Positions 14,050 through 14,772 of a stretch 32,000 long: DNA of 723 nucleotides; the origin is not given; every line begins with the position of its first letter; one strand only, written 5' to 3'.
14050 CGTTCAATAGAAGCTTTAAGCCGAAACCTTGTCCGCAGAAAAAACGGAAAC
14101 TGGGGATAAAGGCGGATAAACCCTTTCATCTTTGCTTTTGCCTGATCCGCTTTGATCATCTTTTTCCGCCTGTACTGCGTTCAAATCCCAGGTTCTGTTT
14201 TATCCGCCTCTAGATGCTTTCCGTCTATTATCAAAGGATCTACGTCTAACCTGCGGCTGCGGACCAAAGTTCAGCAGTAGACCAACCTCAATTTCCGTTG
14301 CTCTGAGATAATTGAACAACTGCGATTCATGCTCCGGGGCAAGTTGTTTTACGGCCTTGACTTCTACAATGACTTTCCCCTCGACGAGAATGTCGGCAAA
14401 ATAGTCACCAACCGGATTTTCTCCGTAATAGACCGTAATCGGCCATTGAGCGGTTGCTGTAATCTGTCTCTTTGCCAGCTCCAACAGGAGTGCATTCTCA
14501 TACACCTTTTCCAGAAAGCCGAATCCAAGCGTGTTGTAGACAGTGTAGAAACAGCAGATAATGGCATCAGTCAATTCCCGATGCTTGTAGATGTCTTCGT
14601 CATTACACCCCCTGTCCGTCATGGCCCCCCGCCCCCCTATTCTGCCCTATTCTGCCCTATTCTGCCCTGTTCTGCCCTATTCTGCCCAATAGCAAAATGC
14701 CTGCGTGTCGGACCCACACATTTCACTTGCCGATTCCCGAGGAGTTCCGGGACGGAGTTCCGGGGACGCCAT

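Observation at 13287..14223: Near-perfect 191-bp tandem array (4.9 copies) rich in GGCGGA(A/T)AA motifs, wedged between an IS end and a GxxExxY gene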

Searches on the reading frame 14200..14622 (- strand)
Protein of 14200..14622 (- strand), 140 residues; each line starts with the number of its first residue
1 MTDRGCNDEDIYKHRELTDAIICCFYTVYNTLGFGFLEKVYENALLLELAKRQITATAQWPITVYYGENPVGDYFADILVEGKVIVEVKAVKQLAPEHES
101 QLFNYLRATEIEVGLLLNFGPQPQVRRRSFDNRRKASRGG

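Call 7: search_protein_families(library=pfam, proteins=[window:14200-14622:-])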
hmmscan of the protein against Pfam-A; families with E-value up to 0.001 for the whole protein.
window:14200-14622:- (140 aa): 1 family
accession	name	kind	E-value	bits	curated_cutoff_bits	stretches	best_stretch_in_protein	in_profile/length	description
PF13366.12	PDDEXK_3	-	2.5e-40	137.9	22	1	16-127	2-116/117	PD-(D/E)XK nuclease superfamily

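Call 8: find_encoding_contigs(protein=window:14200-14622:-, flank=10000, max_places=10)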
Protein window:14200-14622:- (140 aa): 2 contigs read that carry it; 2 places shown.
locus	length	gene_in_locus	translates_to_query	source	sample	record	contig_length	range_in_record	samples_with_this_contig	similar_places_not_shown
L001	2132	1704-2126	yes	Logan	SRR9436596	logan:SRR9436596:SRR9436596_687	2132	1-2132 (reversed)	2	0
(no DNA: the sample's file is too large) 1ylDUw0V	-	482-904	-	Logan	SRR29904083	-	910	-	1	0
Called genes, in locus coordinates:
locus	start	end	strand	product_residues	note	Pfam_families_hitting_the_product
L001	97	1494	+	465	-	-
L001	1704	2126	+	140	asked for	PF13366:PDDEXK_3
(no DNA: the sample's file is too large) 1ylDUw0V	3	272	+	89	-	?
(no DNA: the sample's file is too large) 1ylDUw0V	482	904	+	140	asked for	PF13366:PDDEXK_3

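Call 19: search_protein_families(library=ncbifam, proteins=[window:14200-14622:-])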
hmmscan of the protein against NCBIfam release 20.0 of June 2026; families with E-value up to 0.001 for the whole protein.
window:14200-14622:- (140 aa): 1 family
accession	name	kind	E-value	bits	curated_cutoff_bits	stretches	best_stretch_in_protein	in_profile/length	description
TIGR04256.1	GxxExxY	subfamily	1.4e-39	135.1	35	1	16-124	1-111/116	GxxExxY protein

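Call 21: find_homologous_proteins(query=window:14200-14622:-, max_evalue=1e-20)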
Query window:14200-14622:- (140 aa): 7735 proteins with E <= 1e-20 among 8000 candidates; the best 120 are listed.
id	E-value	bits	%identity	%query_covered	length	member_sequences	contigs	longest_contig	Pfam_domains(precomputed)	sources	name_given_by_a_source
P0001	3.3e-88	311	99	100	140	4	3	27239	PF13366.13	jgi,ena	-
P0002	5.0e-74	265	88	97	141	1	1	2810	PF13366.13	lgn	-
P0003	4.0e-71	256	85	97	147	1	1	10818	PF13366.13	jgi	-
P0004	1.9e-69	250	85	97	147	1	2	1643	PF13366.13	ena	-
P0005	3.4e-62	227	74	97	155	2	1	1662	PF13366.13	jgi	-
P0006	2.9e-61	224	75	98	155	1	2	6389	PF13366.13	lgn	-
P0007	4.2e-61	223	78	94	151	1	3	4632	PF13366.13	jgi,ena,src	jgi:GxxExxY protein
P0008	4.4e-61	223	77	94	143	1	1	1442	PF13366.13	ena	-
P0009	2.1e-60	221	78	91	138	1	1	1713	PF13366.13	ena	-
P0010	2.5e-60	221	71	99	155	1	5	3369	PF13366.13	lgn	-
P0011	8.8e-60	219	76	94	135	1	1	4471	PF13366.13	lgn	-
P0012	3.7e-59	217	77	91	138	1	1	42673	PF13366.13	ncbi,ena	-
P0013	4.8e-59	217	71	98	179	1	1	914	PF13366.13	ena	-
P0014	6.3e-59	216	75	93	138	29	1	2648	PF13366.13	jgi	jgi:GxxExxY protein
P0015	1.5e-58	215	76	91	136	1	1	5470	PF13366.13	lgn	-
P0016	1.9e-58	215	75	93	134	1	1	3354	PF13366.13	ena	-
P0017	2.0e-58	214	77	92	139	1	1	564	PF13366.13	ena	-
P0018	2.9e-58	214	78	91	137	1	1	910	PF13366.13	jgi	jgi:GxxExxY protein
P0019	5.3e-58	213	77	91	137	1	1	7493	PF13366.13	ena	-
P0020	6.2e-58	213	76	91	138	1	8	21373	PF13366.13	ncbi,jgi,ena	ncbi:MAG: GxxExxY protein [Geobacteraceae bacterium]|jgi:GxxExxY protein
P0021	8.1e-58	213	76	93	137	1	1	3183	PF13366.13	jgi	jgi:GxxExxY protein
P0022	9.8e-58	212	75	93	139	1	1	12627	PF13366.13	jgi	jgi:GxxExxY protein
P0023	1.4e-57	212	69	97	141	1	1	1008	PF13366.13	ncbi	-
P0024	1.4e-57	212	77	91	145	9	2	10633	PF13366.13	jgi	jgi:GxxExxY protein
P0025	2.4e-57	211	83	85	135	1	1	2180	PF13366.13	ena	-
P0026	3.3e-57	211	73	91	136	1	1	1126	PF13366.13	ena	-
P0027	5.0e-57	210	74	93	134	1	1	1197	PF13366.13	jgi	jgi:GxxExxY protein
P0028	6.1e-57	210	73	93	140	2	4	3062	PF13366.13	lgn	-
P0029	1.8e-56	208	76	93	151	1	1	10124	PF13366.13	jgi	jgi:GxxExxY protein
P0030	2.0e-56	208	73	93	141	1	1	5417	PF13366.13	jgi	jgi:GxxExxY protein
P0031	2.0e-56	208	71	92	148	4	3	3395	PF13366.13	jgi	-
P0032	2.7e-56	208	71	90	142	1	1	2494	PF13366.13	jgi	jgi:GxxExxY protein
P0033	3.0e-56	207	75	93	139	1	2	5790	PF13366.13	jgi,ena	jgi:GxxExxY protein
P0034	2.7e-55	204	69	91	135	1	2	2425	PF13366.13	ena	-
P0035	6.6e-55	203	70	92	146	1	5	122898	PF13366.13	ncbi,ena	-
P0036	1.1e-54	202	71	88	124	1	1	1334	PF13366.13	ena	-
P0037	1.2e-54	202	68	96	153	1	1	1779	PF13366.13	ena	-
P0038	1.3e-54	202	70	88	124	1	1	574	PF13366.13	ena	-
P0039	2.0e-54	202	71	88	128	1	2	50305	PF13366.13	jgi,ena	-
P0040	2.3e-54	201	70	92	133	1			PF13366.13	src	-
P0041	2.5e-54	201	71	88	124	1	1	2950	PF13366.13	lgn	-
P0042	7.8e-54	200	72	88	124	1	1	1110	PF13366.13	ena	-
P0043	4.3e-53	197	68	88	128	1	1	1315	PF13366.13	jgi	jgi:GxxExxY protein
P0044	7.6e-53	196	68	91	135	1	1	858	PF13366.13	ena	-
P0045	9.6e-53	196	69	88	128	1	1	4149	PF13366.13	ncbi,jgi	-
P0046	1.0e-52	196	70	88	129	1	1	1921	PF13366.13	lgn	-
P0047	1.3e-52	196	68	88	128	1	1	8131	PF13366.13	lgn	-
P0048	1.7e-52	195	67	92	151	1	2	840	PF13366.13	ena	-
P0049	2.0e-52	195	69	89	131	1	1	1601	PF13366.13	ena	-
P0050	2.4e-52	195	71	91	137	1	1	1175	PF13366.13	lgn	-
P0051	4.0e-52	194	69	89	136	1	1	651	PF13366.13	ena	-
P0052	4.9e-52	194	70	89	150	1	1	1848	PF13366.13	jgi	jgi:GxxExxY protein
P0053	5.4e-52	194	68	90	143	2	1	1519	PF13366.13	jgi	jgi:GxxExxY protein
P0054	8.1e-52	193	67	88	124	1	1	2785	PF13366.13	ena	-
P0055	9.2e-52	193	67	90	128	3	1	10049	PF13366.13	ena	-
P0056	1.0e-51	193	69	88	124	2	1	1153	PF13366.13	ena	-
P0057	1.3e-51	192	67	93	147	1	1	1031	PF13366.13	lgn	-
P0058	1.4e-51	192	68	91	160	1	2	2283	PF13366.13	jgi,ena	-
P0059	1.4e-51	192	69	88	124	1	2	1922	PF13366.13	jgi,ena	-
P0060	1.6e-51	192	69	89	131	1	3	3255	PF13366.13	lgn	-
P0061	1.6e-51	192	68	91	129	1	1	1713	PF13366.13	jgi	jgi:GxxExxY protein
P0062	1.7e-51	192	68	90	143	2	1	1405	PF13366.13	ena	-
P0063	1.8e-51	192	67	88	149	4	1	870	PF13366.13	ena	-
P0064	2.0e-51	192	67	88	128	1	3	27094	PF13366.13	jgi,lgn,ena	-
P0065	2.8e-51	191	66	91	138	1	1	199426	PF13366.13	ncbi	-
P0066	3.7e-51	191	73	89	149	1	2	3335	PF13366.13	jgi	-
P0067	6.3e-51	190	65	91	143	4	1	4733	PF13366.13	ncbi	-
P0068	7.6e-51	190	68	89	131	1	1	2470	PF13366.13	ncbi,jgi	jgi:GxxExxY protein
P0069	9.2e-51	190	65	91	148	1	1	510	PF13366.13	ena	-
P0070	1.1e-50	189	65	90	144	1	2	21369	PF13366.13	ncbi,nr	ncbi:MAG: GxxExxY protein [Desulfuromonadales bacterium]|nr:GxxExxY protein [Desulfuromonadales bact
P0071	1.8e-50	189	74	85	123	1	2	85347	PF13366.13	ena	-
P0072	1.9e-50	189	67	88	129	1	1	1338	PF13366.13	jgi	jgi:GxxExxY protein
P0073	2.3e-50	188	64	91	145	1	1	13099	PF13366.13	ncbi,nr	ncbi:MAG: GxxExxY protein [Deltaproteobacteria bacterium]|nr:GxxExxY protein [Deltaproteobacteria ba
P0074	2.5e-50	188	69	88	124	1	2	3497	PF13366.13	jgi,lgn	jgi:GxxExxY protein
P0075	3.1e-50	188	70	88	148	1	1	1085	PF13366.13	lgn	-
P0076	3.7e-50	188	66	89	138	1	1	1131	PF13366.13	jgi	jgi:GxxExxY protein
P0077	4.1e-50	188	71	87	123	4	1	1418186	PF13366.13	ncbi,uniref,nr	ncbi:GxxExxY protein [Geobacter luticola]|uniref:GxxExxY protein n=1 Tax=Geomobilimonas luticola Tax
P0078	4.2e-50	188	64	91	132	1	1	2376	PF13366.13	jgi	jgi:GxxExxY protein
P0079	4.3e-50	188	65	90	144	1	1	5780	PF13366.13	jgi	-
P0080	4.4e-50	187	69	88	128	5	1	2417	PF13366.13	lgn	-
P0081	4.6e-50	187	66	90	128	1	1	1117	PF13366.13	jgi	jgi:GxxExxY protein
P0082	5.5e-50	187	69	91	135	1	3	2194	PF13366.13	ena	-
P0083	6.2e-50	187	70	88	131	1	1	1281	PF13366.13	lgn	-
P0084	6.2e-50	187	68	89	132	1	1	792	PF13366.13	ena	-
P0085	6.3e-50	187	68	89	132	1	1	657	PF13366.13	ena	-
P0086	8.6e-50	187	68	91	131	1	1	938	PF13366.13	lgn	-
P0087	1.1e-49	186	66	89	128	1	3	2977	PF13366.13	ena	-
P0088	1.2e-49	186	68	89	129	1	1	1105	PF13366.13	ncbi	-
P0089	1.8e-49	186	67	88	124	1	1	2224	PF13366.13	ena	-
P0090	2.0e-49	185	66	91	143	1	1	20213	PF13366.13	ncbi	-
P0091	2.2e-49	185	65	89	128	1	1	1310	PF13366.13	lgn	-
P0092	2.9e-49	185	65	93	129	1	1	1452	PF13366.13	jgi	-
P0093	3.0e-49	185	63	89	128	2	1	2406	PF13366.13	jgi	jgi:GxxExxY protein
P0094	4.0e-49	184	68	85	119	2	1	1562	PF13366.13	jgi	jgi:GxxExxY protein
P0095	4.0e-49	184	66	91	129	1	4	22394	PF13366.13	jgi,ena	-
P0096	4.3e-49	184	67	88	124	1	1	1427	PF13366.13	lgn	-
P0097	4.5e-49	184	65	91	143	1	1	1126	PF13366.13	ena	-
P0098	4.8e-49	184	67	88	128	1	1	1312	PF13366.13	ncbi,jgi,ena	-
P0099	5.8e-49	184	67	88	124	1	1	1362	PF13366.13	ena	-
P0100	6.1e-49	184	74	84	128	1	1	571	PF13366.13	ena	-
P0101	6.1e-49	184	65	91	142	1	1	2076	PF13366.13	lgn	-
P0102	6.7e-49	184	66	90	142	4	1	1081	PF13366.13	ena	-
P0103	6.9e-49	184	65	89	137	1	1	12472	PF13366.13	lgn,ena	-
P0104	7.0e-49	184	65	93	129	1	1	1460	PF13366.13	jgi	jgi:GxxExxY protein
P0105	7.4e-49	184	69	86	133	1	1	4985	PF13366.13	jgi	jgi:GxxExxY protein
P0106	8.0e-49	183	67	88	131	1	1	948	PF13366.13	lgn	-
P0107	9.3e-49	183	64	91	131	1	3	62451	PF13366.13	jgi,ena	-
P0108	1.0e-48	183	64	91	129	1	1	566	PF13366.13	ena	-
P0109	1.1e-48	183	65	89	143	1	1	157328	PF13366.13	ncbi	-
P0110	1.2e-48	183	67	88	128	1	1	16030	PF13366.13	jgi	jgi:GxxExxY protein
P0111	2.0e-48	182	65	89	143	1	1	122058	PF13366.13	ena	-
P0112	2.0e-48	182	72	83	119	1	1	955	PF13366.13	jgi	jgi:GxxExxY protein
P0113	2.5e-48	182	67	88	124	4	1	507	PF13366.13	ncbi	-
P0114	2.6e-48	182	68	88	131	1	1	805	PF13366.13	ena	-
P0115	2.7e-48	182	65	89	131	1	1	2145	PF13366.13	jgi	jgi:GxxExxY protein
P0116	3.2e-48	181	70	88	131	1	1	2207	PF13366.13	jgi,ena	-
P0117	3.2e-48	181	63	91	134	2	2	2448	PF13366.13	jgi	jgi:GxxExxY protein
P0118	3.2e-48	181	64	91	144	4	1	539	PF13366.13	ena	-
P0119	3.3e-48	181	64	90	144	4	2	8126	PF13366.13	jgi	-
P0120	3.5e-48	181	71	85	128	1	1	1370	PF13366.13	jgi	jgi:GxxExxY protein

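Call 22: find_encoding_contigs(protein=P0001, flank=10000, max_places=10)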
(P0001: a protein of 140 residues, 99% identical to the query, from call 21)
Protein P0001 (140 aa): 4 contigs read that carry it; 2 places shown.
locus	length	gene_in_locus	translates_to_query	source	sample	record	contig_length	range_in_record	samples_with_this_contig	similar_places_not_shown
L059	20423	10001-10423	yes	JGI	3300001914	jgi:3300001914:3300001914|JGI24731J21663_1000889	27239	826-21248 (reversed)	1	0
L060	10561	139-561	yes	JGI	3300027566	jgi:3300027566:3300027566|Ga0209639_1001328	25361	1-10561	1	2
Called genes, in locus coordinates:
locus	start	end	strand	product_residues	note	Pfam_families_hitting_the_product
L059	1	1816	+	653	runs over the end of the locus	-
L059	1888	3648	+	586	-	PF02518:HATPase_c (faint), PF13589:HATPase_c_3, PF14082:SduA_C (weak)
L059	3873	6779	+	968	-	PF00270:DEAD, PF04851:ResIII (weak)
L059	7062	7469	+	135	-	-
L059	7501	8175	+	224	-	PF13505:OMP_b-brl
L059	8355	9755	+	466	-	-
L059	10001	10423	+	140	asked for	PF13366:PDDEXK_3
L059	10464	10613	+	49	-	-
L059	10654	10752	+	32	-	-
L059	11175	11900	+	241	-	PF13511:DUF4124 (weak), PF13650:Asp_protease_2, PF13975:gag-asp_proteas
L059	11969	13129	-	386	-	PF13173:AAA_14, PF13635:DUF4143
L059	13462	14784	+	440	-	PF18294:Pept_S41_N, PF03572:Peptidase_S41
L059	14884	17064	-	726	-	PF00082:Peptidase_S8, PF18998:Flg_new_2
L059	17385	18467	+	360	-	PF03060:NMO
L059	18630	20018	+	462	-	PF05221:AdoHcyase, PF00670:AdoHcyase_NAD, PF02826:2-Hacid_dh_C (weak)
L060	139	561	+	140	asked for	PF13366:PDDEXK_3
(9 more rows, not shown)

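Call 23: find_encoding_contigs(protein=P0003, flank=6000, max_places=6)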
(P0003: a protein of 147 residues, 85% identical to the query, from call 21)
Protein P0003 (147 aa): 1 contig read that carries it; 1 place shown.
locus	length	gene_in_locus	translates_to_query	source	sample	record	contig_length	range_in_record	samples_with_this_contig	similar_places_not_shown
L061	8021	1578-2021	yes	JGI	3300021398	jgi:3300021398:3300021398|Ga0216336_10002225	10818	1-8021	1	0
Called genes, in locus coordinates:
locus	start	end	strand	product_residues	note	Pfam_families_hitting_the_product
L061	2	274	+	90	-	?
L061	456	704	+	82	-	-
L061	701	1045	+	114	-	PF02452:PemK_toxin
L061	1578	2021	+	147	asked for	PF13366:PDDEXK_3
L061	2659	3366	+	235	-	PF14337:Abi_alpha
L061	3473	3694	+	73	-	-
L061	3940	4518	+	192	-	PF13517:FG-GAP_3 (faint)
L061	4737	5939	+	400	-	PF01551:Peptidase_M23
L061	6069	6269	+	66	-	-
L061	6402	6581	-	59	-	-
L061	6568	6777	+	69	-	-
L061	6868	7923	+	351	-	PF00676:E1_dh, PF02775:TPP_enzyme_C (weak), PF13292:DXP_synthase_N (weak)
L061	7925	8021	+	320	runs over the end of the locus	PF02779:Transket_pyr, PF02780:Transketolase_C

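Call 35: find_encoding_contigs(protein=P0002, flank=3000, max_places=4)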
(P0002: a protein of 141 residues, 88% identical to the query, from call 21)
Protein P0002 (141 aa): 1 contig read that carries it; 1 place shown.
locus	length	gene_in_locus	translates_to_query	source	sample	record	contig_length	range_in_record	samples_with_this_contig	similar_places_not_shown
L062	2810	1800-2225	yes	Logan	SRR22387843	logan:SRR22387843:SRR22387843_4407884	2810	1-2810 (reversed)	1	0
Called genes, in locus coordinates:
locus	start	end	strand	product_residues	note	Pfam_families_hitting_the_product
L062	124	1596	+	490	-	-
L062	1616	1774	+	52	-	-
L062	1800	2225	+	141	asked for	PF13366:PDDEXK_3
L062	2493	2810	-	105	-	?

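Call 36: find_encoding_contigs(protein=P0006, flank=3000, max_places=4)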
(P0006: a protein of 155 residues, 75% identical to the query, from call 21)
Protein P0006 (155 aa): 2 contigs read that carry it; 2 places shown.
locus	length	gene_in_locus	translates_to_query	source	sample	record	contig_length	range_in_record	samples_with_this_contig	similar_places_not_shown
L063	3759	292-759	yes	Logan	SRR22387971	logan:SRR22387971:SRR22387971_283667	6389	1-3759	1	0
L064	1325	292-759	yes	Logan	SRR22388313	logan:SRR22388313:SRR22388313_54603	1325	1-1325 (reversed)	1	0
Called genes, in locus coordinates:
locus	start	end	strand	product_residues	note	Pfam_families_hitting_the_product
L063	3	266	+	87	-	?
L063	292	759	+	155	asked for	PF13366:PDDEXK_3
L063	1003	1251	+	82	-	-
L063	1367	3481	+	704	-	PF03235:GmrSD_N, PF07510:GmrSD_C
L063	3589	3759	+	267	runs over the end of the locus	PF18928:DUF5677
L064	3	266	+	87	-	?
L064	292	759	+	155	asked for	PF13366:PDDEXK_3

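Call 46: find_encoding_contigs(protein=P0004, flank=2500, max_places=4)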
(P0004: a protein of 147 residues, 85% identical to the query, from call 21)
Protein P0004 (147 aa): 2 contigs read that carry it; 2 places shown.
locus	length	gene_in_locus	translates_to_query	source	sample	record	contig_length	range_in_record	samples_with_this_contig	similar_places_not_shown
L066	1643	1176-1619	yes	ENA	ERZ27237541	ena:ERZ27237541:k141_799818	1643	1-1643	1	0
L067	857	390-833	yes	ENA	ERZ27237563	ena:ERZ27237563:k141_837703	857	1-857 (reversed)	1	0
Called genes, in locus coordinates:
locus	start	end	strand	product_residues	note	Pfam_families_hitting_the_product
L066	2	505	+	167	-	?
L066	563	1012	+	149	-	PF07603:Lcl_C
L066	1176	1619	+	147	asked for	PF13366:PDDEXK_3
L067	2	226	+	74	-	?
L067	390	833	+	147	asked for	PF13366:PDDEXK_3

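Call 47: find_encoding_contigs(protein=P0025, flank=2500, max_places=4)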
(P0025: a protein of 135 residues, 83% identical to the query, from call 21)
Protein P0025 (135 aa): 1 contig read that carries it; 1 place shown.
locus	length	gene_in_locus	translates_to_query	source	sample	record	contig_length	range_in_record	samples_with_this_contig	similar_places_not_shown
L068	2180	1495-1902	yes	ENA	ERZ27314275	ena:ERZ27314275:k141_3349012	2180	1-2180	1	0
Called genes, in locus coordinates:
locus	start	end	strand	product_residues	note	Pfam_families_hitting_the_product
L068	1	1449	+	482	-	?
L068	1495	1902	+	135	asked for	PF13366:PDDEXK_3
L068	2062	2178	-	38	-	?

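Call 48: find_encoding_contigs(protein=P0007, flank=2500, max_places=4)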
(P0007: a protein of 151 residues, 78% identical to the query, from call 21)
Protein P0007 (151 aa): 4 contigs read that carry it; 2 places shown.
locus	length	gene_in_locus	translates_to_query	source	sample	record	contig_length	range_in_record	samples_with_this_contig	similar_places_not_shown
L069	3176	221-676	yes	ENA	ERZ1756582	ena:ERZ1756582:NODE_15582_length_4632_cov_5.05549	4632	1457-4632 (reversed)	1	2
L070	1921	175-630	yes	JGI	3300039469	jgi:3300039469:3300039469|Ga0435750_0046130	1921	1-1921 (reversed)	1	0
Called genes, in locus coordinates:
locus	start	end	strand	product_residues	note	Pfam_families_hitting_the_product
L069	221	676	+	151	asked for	PF13366:PDDEXK_3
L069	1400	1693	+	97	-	PF10543:ORF6N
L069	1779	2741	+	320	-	PF01471:PG_binding_1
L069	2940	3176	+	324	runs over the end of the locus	PF05990:DUF900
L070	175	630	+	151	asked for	PF13366:PDDEXK_3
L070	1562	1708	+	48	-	-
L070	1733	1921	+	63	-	?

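Call 51: search_protein_families(library=padloc, proteins=[window:14200-14622:-], max_evalue=0.01)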
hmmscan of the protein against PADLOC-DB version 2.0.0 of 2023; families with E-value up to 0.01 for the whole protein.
window:14200-14622:- (140 aa): 1 family
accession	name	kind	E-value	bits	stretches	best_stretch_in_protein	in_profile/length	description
PDLC04598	PDC-M36A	-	0.0079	13.7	1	64-124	212-274/330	-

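Call 52: search_solved_structures(query=window:14200-14622:-, max_evalue=0.01)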
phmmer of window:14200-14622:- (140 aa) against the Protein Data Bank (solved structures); distinct sequences matched with E-value up to 0.01: 0.

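Call 55: find_related_loci(query=window:14200-14622:-, collection=viral_contigs, flank=1500)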
Query window:14200-14622:- (140 aa) in viral_contigs; peptide patterns used: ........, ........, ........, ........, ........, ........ (x = any residue, [..] = any of these).
3 stretches matched a pattern, but none encodes a relative of the query by tblastn (E <= 1e-3).
